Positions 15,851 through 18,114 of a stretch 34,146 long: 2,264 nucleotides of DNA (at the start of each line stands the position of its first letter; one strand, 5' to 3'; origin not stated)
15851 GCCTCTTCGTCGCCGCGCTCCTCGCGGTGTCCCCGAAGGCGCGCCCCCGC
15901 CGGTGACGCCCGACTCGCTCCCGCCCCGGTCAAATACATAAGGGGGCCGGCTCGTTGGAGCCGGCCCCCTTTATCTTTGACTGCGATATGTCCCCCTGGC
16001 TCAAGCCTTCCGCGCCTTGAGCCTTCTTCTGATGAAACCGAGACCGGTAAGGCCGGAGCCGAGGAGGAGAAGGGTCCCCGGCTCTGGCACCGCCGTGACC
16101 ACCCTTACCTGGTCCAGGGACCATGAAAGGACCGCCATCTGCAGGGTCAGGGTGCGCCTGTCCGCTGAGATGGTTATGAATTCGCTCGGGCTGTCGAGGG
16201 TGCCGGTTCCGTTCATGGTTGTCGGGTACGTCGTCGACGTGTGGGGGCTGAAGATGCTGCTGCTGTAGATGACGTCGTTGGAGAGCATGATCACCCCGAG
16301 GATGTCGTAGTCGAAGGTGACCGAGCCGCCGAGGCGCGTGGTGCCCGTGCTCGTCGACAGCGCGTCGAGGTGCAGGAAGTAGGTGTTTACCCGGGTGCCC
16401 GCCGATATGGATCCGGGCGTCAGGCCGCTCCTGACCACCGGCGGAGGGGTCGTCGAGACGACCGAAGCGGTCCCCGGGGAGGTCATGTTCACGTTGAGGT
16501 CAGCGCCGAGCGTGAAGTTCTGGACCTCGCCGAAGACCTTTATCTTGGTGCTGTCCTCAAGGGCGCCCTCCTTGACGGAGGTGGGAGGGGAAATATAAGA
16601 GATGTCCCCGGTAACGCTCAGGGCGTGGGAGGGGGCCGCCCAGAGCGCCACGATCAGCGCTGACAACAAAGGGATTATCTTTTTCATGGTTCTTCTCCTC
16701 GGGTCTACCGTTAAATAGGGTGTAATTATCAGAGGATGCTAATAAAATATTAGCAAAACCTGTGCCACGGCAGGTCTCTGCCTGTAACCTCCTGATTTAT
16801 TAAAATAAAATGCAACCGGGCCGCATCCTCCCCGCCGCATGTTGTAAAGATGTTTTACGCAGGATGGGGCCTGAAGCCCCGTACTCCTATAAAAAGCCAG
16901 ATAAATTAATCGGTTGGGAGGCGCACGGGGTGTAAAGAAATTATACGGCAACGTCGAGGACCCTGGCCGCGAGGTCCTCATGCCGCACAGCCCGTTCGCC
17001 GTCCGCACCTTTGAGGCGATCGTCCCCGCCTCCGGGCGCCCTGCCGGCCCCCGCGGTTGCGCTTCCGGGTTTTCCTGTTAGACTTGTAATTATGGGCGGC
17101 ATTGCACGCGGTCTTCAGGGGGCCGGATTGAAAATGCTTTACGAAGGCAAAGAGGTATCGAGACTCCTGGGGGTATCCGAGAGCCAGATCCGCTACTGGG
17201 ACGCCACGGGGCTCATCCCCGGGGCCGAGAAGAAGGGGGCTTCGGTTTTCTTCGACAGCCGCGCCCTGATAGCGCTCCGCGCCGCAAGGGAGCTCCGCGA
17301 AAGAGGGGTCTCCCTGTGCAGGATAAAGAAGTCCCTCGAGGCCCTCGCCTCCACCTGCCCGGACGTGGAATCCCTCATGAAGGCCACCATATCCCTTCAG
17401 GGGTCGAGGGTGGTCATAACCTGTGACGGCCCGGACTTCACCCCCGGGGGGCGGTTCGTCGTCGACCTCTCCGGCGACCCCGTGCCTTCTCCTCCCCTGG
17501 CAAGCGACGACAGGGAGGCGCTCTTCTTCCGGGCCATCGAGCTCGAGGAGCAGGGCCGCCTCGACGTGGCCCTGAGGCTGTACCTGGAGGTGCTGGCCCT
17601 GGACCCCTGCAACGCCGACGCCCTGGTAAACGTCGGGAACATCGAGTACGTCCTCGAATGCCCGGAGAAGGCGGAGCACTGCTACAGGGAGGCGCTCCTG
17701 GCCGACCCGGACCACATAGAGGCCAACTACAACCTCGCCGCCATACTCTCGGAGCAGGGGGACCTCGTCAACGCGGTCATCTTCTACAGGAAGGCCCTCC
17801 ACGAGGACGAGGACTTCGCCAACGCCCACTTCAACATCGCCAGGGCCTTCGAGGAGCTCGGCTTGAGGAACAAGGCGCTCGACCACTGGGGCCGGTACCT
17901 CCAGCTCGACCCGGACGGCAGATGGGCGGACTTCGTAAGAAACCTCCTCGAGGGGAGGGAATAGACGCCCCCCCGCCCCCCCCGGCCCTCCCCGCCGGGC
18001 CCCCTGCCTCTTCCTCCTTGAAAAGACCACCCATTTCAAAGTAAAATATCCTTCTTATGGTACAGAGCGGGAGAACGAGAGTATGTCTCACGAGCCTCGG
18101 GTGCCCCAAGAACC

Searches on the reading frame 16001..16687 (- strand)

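Call 72: search_protein_families(library=pfam, proteins=[window:16001-16687:-], max_evalue=0.00001)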
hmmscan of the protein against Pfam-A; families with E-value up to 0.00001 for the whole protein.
window:16001-16687:- (228 aa): 1 family
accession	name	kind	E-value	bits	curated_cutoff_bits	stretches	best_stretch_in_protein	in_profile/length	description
PF07589.16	PEP-CTERM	-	2.8e-06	27.6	20.7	1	199-222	1-24/24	PEP-CTERM motif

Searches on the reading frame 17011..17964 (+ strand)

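Call 72: search_protein_families(library=pfam, proteins=[window:17011-17964:+], max_evalue=0.00001)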
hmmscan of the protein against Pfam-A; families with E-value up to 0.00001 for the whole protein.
window:17011-17964:+ (317 aa): 12 families
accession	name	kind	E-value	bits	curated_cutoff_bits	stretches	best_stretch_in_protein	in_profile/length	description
PF07719.23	TPR_2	-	1.7e-19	68.7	27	0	202-235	1-34/34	Tetratricopeptide repeat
PF00515.34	TPR_1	-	6e-19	67.4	27.8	0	202-235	1-34/34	Tetratricopeptide repeat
PF13414.12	TPR_11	-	4e-15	55.7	26.8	0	180-211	6-37/42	TPR repeat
PF13431.12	TPR_17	-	1.1e-13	50.7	24.4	0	224-255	1-32/34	Tetratricopeptide repeat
PF13411.12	MerR_1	-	2.4e-13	50.4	21.6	1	46-111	3-68/69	MerR HTH family regulatory protein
PF13432.12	TPR_16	-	7.3e-11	42.8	32.7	1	219-266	14-61/65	Tetratricopeptide repeat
PF13181.12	TPR_8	-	1.7e-10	40.6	25.7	0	237-264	2-29/34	Tetratricopeptide repeat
PF13424.12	TPR_12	-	3.6e-10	40.3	30.1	1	202-263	3-72/77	Tetratricopeptide repeat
PF14559.12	TPR_19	-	5.2e-10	39.9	25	0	248-309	3-65/68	Tetratricopeptide repeat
PF13428.12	TPR_14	-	2.4e-08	34.3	23.5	0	169-207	2-40/44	Tetratricopeptide repeat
PF00376.29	MerR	-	3.7e-07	30.3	28.2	1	47-70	3-26/38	MerR family regulatory protein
PF24575.1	TPR_Slam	-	4.5e-06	27.5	35.2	0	230-280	41-91/104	Surface lipoprotein assembly modifier, N-terminal TPR repeats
